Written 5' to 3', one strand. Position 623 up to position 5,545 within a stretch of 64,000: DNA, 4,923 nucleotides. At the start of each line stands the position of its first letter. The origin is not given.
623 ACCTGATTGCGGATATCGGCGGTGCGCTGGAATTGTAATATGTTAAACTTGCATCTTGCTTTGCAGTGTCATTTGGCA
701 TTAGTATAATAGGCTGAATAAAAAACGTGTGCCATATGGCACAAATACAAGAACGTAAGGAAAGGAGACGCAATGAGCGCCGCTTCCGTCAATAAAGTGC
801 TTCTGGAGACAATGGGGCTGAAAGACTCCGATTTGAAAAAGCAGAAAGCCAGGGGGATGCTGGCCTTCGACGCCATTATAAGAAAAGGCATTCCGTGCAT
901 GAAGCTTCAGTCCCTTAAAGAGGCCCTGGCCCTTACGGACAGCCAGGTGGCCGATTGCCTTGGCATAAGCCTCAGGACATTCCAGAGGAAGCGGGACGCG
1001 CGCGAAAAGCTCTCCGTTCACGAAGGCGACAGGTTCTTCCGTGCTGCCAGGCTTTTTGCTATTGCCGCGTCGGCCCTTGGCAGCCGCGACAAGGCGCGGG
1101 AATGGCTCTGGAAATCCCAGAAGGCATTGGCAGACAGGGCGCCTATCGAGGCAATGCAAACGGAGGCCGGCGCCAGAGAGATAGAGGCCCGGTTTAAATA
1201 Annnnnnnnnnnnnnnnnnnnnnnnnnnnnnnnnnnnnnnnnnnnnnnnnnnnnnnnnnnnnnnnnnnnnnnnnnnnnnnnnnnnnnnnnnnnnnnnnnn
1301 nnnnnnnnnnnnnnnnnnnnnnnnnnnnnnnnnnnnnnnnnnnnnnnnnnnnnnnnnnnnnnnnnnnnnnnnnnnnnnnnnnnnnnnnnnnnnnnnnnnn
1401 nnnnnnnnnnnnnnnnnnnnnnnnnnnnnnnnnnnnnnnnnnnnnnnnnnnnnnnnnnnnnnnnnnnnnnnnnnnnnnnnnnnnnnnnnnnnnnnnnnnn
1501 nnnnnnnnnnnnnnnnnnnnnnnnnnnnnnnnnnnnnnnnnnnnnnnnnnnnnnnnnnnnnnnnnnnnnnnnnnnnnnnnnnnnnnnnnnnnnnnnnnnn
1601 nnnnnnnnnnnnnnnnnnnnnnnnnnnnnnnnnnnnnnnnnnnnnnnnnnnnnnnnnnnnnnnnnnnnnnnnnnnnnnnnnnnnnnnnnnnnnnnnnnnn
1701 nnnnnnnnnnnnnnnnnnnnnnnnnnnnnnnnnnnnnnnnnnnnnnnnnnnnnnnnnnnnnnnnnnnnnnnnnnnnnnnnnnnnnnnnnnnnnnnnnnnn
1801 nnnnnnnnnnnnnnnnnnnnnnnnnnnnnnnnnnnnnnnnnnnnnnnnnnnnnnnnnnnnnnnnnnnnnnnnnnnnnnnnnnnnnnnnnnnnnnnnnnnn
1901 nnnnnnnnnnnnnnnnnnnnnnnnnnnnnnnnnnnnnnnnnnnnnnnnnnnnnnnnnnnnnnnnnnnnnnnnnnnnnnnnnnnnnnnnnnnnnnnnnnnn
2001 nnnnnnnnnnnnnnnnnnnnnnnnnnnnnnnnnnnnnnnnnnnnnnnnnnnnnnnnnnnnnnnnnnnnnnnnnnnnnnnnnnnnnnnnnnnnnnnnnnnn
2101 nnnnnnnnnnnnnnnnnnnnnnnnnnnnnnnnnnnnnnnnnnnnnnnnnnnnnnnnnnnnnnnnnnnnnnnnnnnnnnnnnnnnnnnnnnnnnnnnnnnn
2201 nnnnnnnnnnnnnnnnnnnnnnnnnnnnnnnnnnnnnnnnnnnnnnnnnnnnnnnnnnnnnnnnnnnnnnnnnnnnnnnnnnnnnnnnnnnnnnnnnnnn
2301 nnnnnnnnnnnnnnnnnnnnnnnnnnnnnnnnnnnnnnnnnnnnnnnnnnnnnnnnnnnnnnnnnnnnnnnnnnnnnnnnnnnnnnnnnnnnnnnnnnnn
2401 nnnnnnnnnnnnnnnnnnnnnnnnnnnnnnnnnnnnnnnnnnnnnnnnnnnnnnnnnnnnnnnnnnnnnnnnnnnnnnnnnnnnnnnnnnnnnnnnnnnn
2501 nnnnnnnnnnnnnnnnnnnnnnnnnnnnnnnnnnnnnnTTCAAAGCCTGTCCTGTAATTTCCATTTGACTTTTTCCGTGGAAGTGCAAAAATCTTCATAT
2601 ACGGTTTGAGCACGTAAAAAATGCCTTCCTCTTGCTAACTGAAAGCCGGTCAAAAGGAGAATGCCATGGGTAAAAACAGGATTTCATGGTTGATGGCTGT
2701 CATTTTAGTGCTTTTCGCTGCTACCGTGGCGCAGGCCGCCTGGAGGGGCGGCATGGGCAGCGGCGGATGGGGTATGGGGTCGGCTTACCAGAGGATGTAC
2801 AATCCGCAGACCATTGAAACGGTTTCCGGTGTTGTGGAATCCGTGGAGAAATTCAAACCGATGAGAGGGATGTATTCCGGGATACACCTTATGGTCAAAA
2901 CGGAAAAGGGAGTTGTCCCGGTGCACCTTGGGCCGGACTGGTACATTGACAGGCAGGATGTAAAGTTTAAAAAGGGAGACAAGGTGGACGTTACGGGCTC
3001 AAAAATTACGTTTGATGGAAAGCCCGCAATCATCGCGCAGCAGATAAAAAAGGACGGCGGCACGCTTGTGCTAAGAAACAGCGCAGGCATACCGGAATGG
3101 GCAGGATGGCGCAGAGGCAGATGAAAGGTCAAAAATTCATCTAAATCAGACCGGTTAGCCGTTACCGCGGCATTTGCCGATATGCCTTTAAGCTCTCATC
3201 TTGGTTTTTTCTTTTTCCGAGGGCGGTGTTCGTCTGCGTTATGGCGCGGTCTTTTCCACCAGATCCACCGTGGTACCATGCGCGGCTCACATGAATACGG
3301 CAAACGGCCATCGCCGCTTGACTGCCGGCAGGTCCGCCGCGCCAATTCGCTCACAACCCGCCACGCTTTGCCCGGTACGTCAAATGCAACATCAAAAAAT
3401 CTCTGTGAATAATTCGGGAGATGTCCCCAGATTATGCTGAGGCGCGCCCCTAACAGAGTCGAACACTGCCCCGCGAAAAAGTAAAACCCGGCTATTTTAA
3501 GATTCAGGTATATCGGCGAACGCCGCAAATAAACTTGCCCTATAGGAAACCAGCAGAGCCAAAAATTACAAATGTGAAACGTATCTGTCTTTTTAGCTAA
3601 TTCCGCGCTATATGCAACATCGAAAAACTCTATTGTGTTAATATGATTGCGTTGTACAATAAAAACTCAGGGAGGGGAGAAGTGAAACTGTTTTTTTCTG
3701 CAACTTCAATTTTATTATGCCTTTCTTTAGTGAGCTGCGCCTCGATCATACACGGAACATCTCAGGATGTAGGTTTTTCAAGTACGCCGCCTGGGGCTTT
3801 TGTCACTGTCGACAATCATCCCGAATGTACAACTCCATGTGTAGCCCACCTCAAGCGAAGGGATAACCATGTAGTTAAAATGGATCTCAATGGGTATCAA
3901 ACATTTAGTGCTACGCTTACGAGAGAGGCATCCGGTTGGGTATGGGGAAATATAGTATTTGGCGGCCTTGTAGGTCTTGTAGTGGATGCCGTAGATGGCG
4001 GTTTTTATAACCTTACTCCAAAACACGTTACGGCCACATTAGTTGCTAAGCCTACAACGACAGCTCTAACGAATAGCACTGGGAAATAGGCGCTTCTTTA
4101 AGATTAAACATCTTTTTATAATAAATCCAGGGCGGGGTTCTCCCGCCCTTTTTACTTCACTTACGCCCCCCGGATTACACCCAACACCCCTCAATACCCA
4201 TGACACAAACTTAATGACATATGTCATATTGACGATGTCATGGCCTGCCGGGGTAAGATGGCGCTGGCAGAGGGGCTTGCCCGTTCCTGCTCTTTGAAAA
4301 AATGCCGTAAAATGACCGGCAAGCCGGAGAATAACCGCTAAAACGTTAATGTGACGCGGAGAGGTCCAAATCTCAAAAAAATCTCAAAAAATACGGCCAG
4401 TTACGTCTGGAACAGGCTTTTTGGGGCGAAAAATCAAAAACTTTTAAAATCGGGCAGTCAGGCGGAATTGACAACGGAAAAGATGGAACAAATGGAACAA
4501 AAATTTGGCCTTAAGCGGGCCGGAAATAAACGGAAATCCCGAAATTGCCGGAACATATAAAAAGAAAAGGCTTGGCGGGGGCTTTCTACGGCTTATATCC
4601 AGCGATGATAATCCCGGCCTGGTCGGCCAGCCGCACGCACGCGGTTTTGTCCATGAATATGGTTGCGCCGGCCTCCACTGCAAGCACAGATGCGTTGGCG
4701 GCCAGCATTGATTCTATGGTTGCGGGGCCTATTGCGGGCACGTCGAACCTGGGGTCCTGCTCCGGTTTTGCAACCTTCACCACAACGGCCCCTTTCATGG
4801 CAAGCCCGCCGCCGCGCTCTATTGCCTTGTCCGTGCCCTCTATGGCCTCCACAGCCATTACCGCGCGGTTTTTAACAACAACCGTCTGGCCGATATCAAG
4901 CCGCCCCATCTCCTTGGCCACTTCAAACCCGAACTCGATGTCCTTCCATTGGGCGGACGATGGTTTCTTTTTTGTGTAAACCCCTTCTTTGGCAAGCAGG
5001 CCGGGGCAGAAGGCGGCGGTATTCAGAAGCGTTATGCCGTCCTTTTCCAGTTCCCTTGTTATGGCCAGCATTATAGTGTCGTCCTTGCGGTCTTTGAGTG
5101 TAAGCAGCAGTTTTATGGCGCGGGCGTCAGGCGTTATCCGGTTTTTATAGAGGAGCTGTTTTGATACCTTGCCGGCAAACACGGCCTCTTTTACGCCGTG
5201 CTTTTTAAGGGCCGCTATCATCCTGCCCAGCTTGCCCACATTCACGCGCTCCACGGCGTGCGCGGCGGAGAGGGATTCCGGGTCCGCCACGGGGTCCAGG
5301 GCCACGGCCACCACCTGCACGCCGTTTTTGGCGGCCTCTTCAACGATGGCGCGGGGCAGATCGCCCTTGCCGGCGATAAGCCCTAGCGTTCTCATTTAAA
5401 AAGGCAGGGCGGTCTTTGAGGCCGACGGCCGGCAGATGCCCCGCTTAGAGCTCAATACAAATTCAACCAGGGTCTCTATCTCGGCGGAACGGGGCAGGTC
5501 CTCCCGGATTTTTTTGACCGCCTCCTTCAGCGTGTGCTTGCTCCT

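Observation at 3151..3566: Two R1 copies arranged head-to-head, forming a long-range inverted repeat around a shared GC-rich core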

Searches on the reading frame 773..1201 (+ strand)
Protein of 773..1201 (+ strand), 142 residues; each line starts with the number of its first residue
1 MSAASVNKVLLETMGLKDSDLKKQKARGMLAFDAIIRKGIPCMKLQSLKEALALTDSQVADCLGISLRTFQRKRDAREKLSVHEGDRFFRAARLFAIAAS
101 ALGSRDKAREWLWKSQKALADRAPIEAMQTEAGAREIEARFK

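Call 53: find_encoding_contigs(protein=window:773-1201:+, flank=10000, max_places=2)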
Protein window:773-1201:+ (142 aa): 13 contigs read that carry it; 2 places shown.
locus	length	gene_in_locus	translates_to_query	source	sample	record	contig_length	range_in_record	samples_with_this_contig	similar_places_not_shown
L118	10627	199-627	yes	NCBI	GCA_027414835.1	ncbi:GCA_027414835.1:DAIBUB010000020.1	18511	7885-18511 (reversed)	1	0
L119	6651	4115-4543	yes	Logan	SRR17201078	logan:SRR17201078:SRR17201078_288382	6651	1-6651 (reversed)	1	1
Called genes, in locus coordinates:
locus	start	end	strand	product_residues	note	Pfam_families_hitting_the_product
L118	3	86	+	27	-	?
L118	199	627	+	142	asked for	PF20432:Xre-like-HTH, PF09722:Xre_MbcA_ParS_C (weak)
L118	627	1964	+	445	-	PF02885:Glycos_trans_3N, PF00591:Glycos_transf_3, PF07831:PYNP_C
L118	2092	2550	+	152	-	PF26390:MamS_MamX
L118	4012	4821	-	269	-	PF17930:LpxI_N, PF06230:LpxI_C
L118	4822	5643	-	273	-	PF00132:Hexapep (weak), PF25084:LbH_EIF2B (faint), PF25087:GMPPB_C, PF00132:Hexapep, PF13720:Acetyltransf_11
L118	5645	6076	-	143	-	PF22817:ApeP-like, PF07977:FabA, PF22818:ApeI-like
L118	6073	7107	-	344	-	PF04613:LpxD, PF25084:LbH_EIF2B (faint), PF25087:GMPPB_C (weak), PF14602:Hexapep_2 (faint), PF00132:Hexapep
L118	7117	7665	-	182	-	PF03938:OmpH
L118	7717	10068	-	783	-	PF07244:POTRA (weak), PF08478:POTRA_1 (faint), PF25282:POTRA1_3_Toc75 (faint), PF07244:POTRA, PF08479:POTRA_2 (weak), PF07244:POTRA, PF01103:Omp85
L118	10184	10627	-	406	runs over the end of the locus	PF07690:MFS_1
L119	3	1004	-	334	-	?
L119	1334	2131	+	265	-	PF05401:NodS (weak), PF01209:Ubie_methyltran, PF05175:MTS (weak), PF13489:Methyltransf_23, PF13649:Methyltransf_25, PF13847:Methyltransf_31, PF08241:Methyltransf_11, PF08242:Methyltransf_12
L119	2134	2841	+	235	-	-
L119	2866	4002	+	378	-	PF01053:Cys_Met_Meta_PP, PF00155:Aminotran_1_2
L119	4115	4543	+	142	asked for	PF20432:Xre-like-HTH, PF09722:Xre_MbcA_ParS_C (weak)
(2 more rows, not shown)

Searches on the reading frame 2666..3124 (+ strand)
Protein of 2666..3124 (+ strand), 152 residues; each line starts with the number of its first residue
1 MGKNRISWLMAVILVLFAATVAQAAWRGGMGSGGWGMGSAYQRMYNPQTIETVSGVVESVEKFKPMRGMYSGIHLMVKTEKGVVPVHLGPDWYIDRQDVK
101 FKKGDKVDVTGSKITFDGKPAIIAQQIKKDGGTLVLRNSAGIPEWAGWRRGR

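Call 15: search_protein_families(library=pfam, proteins=[window:2666-3124:+], max_evalue=0.01)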
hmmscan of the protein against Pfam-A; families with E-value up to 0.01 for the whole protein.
window:2666-3124:+ (152 aa): 0 families
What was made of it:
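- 2666..3124 (+): Upstream gene: a 152-aa secreted protein with a MamS_MamX-family Pfam hit on record. No hit in my own Pfam scan (call 15).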

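Call 21: find_encoding_contigs(protein=window:2666-3124:+, flank=3000, max_places=6)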
Protein window:2666-3124:+ (152 aa): 12 contigs read that carry it; 5 places shown.
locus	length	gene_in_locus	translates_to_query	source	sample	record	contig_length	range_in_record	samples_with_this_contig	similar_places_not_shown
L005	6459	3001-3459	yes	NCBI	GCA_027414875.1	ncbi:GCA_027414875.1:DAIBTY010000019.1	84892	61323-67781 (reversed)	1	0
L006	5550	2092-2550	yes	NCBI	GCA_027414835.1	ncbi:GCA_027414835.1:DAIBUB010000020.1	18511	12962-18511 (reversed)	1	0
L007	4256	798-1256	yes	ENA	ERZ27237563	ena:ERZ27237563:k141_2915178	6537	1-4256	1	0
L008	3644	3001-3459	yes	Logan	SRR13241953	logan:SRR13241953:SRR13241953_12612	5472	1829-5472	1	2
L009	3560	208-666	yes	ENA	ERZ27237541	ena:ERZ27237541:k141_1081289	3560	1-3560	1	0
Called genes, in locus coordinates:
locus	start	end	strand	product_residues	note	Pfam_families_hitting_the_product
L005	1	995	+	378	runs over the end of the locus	PF01053:Cys_Met_Meta_PP, PF00155:Aminotran_1_2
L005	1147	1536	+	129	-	PF20432:Xre-like-HTH, PF09722:Xre_MbcA_ParS_C (weak)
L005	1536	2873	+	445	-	PF02885:Glycos_trans_3N, PF00591:Glycos_transf_3, PF07831:PYNP_C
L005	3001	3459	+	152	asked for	PF26390:MamS_MamX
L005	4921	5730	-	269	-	PF17930:LpxI_N, PF06230:LpxI_C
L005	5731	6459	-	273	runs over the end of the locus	PF00132:Hexapep (weak), PF25084:LbH_EIF2B (faint), PF25087:GMPPB_C, PF00132:Hexapep, PF13720:Acetyltransf_11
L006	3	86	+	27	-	?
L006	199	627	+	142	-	PF20432:Xre-like-HTH, PF09722:Xre_MbcA_ParS_C (weak)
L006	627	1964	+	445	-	PF02885:Glycos_trans_3N, PF00591:Glycos_transf_3, PF07831:PYNP_C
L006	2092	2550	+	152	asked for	PF26390:MamS_MamX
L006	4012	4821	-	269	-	PF17930:LpxI_N, PF06230:LpxI_C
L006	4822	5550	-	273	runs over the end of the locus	PF00132:Hexapep (weak), PF25084:LbH_EIF2B (faint), PF25087:GMPPB_C, PF00132:Hexapep, PF13720:Acetyltransf_11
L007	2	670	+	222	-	?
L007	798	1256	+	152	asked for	PF26390:MamS_MamX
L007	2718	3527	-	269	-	PF17930:LpxI_N, PF06230:LpxI_C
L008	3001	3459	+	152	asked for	PF26390:MamS_MamX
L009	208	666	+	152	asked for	PF26390:MamS_MamX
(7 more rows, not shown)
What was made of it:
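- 2666..3124 (+): Precomputed PF26390 in call 21.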

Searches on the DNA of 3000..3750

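Call 7: search_rna_families(source=window, start=3000, end=3750, threshold=evalue, max_evalue=10)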
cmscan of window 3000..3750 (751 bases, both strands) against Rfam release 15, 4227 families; matches with E-value up to 10: 1.
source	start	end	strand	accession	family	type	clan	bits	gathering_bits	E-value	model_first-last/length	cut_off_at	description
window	3514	3561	-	RF01172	sn2343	Gene; snRNA; snoRNA; CD-box;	-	14.1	60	4.5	1-78/78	no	Small nucleolar RNA sn2343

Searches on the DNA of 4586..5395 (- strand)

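Call 61: search_rna_families(source=L115, start=7750, end=8250, threshold=evalue, max_evalue=10)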
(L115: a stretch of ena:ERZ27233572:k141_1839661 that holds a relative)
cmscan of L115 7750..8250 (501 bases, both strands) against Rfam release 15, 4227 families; matches with E-value up to 10: 2.
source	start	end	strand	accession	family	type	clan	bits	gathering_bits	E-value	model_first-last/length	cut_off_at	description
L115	7974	8022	+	RF02990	gut-2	Gene; sRNA;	-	20.9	39.8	0.035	1-48/48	no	gut-2 RNA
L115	7791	7859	-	RF00296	snoR16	Gene; snRNA; snoRNA; CD-box;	-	16.4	45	9.8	1-86/86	no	Small nucleolar RNA R16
